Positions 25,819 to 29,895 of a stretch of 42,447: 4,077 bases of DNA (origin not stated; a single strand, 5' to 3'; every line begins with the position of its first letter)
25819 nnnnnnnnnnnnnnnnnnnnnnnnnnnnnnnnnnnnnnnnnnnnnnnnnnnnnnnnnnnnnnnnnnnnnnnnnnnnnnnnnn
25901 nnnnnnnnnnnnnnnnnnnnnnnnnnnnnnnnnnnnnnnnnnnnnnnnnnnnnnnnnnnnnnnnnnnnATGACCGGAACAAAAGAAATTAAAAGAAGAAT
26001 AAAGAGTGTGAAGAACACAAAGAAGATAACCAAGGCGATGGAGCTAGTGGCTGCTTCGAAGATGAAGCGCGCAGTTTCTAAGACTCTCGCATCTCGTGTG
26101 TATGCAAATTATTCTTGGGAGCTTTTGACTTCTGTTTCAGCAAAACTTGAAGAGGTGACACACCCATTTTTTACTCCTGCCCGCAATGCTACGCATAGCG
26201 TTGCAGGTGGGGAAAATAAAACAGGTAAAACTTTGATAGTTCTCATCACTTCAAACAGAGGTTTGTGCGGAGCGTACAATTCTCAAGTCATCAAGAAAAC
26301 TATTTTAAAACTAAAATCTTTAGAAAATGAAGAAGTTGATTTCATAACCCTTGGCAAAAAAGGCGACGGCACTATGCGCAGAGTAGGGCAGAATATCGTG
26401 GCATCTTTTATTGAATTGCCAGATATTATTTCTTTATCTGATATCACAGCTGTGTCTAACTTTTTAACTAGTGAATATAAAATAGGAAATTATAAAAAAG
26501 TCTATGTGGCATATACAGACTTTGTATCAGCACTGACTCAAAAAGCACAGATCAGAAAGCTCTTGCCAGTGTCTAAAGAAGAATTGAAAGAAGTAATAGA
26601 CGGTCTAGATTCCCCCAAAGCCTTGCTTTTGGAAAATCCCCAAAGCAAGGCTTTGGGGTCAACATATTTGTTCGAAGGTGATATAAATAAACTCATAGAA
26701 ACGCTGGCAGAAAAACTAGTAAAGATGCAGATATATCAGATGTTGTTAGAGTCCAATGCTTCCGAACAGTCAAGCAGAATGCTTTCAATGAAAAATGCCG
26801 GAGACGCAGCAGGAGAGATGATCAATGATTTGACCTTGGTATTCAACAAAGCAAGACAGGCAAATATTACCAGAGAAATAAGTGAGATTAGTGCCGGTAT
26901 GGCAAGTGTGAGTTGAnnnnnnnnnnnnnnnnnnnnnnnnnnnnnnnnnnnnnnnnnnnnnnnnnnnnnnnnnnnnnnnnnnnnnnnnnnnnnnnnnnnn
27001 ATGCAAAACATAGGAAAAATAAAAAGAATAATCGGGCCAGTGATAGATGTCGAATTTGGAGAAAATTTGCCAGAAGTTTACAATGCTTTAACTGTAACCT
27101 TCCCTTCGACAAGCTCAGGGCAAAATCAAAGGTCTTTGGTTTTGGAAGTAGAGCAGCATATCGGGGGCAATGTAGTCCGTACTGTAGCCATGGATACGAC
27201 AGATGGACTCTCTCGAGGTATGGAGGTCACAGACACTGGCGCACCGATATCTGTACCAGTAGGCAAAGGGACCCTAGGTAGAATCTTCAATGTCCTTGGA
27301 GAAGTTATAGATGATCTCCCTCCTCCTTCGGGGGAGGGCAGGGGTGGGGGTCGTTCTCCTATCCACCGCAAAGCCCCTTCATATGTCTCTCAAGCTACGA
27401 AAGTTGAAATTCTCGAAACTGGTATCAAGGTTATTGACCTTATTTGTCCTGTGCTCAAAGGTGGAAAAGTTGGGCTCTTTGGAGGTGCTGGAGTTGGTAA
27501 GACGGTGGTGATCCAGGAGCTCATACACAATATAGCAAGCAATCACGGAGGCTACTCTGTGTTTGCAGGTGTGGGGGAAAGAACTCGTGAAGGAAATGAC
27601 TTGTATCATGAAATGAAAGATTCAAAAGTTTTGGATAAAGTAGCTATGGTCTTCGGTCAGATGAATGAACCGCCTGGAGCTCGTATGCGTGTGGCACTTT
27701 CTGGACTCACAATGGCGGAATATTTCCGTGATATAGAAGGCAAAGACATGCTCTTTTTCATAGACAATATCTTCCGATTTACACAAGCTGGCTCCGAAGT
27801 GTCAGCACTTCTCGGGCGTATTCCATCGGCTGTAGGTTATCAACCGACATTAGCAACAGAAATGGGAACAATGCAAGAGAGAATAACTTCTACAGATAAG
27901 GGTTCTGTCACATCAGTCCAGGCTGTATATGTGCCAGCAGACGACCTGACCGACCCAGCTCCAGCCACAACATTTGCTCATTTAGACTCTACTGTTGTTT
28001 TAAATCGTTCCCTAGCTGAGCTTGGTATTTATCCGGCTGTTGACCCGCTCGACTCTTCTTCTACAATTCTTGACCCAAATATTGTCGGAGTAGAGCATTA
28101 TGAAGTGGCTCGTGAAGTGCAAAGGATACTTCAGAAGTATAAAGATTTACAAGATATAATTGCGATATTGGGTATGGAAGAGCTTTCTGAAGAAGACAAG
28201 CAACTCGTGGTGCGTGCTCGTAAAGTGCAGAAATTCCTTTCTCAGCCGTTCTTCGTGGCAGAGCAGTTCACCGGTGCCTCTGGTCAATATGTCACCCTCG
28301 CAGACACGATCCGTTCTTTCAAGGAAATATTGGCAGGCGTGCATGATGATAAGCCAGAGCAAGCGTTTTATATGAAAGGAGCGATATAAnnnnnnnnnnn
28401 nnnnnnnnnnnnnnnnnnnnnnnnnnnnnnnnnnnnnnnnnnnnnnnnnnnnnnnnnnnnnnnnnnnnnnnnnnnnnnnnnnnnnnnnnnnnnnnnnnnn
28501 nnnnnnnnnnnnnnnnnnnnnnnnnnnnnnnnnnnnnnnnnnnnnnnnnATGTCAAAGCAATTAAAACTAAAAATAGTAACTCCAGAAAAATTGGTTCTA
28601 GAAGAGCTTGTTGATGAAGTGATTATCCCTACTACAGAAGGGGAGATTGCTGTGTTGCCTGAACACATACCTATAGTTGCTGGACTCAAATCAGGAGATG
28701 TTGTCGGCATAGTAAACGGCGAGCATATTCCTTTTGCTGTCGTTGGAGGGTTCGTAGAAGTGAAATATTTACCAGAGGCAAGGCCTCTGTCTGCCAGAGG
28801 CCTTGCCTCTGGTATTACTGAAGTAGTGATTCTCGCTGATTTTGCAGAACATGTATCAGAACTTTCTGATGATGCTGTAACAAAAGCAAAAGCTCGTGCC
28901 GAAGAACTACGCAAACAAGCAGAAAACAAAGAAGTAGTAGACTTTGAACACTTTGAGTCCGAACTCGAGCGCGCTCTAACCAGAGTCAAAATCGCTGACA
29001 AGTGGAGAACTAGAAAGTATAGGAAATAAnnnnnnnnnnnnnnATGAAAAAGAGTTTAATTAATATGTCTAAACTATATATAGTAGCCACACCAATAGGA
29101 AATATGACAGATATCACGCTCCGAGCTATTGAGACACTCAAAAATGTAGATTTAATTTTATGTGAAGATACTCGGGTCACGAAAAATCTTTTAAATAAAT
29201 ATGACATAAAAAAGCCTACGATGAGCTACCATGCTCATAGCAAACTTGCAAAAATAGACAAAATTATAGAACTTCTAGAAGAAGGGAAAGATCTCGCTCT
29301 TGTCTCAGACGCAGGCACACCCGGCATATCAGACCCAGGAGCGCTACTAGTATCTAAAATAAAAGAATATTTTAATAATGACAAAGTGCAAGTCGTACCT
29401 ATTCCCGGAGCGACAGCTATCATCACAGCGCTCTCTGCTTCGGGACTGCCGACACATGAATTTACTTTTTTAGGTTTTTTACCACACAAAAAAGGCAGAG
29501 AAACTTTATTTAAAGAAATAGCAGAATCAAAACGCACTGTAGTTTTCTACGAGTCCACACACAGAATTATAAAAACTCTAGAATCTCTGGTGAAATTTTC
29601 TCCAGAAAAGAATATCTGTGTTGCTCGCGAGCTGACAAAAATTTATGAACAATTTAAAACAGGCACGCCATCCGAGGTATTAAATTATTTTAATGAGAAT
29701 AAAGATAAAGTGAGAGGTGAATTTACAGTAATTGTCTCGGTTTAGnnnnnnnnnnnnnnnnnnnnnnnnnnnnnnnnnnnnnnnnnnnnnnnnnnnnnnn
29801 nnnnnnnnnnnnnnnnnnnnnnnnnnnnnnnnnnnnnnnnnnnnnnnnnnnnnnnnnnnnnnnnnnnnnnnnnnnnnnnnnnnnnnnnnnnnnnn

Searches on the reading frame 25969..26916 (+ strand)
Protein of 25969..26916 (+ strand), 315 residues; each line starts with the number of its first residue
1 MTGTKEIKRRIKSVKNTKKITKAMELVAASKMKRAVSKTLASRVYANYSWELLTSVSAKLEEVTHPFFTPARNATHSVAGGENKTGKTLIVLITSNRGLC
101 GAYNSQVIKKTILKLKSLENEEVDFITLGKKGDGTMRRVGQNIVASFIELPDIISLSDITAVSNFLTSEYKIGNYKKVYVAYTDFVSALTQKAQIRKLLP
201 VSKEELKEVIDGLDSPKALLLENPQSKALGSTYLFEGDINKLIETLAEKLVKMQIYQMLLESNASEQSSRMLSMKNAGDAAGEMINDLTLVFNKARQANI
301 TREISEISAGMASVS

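Call 16: search_protein_families(library=pfam, proteins=[window:25969-26916:+])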
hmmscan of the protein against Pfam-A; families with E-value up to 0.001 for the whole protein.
window:25969-26916:+ (315 aa): 1 family
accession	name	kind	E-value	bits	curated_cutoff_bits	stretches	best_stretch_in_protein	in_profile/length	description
PF00231.24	ATP-synt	-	9.5e-84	281.9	39.9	1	4-313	2-284/285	ATP synthase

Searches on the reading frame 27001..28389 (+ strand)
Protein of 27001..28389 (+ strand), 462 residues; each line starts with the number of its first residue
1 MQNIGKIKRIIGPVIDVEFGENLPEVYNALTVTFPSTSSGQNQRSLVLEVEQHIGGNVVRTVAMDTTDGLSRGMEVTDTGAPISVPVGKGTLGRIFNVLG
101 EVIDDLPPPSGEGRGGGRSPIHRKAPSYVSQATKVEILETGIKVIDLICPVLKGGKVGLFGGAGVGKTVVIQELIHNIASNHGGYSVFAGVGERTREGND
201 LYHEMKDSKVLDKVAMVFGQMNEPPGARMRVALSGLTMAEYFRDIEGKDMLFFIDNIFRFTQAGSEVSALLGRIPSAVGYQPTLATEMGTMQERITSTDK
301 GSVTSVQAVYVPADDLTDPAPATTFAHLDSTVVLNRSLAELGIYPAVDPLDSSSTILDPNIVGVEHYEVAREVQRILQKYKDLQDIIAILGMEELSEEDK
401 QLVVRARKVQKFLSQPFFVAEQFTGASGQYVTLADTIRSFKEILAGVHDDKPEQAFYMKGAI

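Call 16: search_protein_families(library=pfam, proteins=[window:27001-28389:+])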
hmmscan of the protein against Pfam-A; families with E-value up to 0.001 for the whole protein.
window:27001-28389:+ (462 aa): 3 families
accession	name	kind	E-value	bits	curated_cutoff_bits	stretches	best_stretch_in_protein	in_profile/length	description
PF00006.31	ATP-synt_ab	-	3e-73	246.4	29.5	1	141-354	1-213/213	ATP synthase alpha/beta family, nucleotide-binding domain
PF02874.29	ATP-synt_ab_N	-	3e-19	69.7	20.9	1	7-80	1-69/69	ATP synthase alpha/beta family, beta-barrel domain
PF22919.1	ATP-synt_VA_C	-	3e-18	66.2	24.7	1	360-446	6-95/101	C-terminal domain of V and A type ATP synthase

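Call 83: find_homologous_proteins(query=window:27001-28386:+, max_evalue=1e-60)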
Query window:27001-28386:+ (462 aa): 8000 proteins with E <= 1e-60 among 8000 candidates; the best 120 are listed.
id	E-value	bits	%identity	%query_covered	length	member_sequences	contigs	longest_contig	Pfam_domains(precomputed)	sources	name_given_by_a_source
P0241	0.0e+0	1014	100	100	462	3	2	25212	PF02874.30,PF00006.32,PF22919.2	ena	-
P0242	9.7e-264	893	90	100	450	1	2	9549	PF02874.30,PF00006.32,PF22919.2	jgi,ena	-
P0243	1.9e-258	876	87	100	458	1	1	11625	PF02874.30,PF00006.32,PF22919.2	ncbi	-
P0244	3.2e-256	869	-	-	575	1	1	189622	PF18269.7,PF02874.30,PF00006.32,PF22919.2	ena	-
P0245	4.5e-256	868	87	100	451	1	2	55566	PF02874.30,PF00006.32,PF22919.2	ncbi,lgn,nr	ncbi:MAG: F0F1 ATP synthase subunit beta [bacterium]|nr:F0F1 ATP synthase subunit beta [bacterium]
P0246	8.4e-256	867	87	100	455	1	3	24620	PF02874.30,PF00006.32,PF22919.2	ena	-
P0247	1.1e-255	867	86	100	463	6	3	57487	PF02874.30,PF00006.32,PF22919.2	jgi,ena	-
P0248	2.5e-255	866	85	100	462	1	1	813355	PF02874.30,PF00006.32,PF22919.2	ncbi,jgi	ncbi:MAG: F0F1 ATP synthase subunit beta [Candidatus Paceibacterota bacterium]|jgi:F-type H+-transpo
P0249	3.3e-255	865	86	100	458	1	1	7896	PF02874.30,PF00006.32,PF22919.2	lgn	-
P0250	3.5e-255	865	87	100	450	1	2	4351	PF02874.30,PF00006.32,PF22919.2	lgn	-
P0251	7.2e-255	864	86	100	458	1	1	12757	PF02874.30,PF00006.32,PF22919.2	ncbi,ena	ncbi:MAG: synthase subunit beta, F-type H+-transporting ATPase subunit beta [Bacteroidota bacterium]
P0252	8.4e-255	864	86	100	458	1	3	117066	PF02874.30,PF00006.32,PF22919.2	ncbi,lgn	-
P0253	9.0e-255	864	86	100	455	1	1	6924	PF02874.30,PF00006.32,PF22919.2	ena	-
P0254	7.2e-254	861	86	100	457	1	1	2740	PF02874.30,PF00006.32,PF22919.2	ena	-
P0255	1.1e-253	860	87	100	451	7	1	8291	PF02874.30,PF00006.32,PF22919.2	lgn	-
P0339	5.4e-248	841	82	100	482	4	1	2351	PF02874.30,PF00006.32,PF22919.2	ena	-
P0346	9.6e-248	841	83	99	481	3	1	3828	PF02874.30,PF00006.32,PF22919.2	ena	-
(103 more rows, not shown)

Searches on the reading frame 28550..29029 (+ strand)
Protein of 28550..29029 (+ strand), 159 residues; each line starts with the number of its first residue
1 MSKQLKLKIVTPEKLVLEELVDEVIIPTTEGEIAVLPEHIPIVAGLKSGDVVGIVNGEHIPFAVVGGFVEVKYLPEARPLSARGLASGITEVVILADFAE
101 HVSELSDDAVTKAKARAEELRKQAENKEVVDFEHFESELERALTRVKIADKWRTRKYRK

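Call 86: search_protein_families(library=pfam, proteins=[window:28550-29029:+], max_evalue=0.001)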
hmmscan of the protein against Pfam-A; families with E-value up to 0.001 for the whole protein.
window:28550-29029:+ (159 aa): 2 families
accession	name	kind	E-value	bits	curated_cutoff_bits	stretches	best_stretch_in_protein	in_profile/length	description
PF02823.21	ATP-synt_DE_N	-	3.6e-18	65.8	27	1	5-72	1-69/80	ATP synthase, Delta/Epsilon chain, beta-sandwich domain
PF00401.25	ATP-synt_DE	-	2.1e-05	25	24.6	1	111-149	9-46/47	ATP synthase, Delta/Epsilon chain, long alpha-helix domain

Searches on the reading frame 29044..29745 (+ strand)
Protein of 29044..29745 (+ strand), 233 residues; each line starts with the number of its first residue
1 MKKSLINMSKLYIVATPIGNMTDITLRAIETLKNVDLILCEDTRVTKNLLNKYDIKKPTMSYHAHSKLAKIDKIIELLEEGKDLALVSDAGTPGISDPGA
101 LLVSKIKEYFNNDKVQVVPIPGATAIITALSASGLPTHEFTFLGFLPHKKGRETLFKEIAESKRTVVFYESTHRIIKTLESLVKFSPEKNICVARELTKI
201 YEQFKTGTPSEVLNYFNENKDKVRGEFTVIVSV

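Call 86: search_protein_families(library=pfam, proteins=[window:29044-29745:+], max_evalue=0.001)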
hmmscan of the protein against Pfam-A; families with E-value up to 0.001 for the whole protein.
window:29044-29745:+ (233 aa): 1 family
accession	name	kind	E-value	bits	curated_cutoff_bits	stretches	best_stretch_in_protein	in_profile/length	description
PF00590.25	TP_methylase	-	7e-31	108.3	27.8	1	10-211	1-210/212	Tetrapyrrole (Corrin/Porphyrin) Methylases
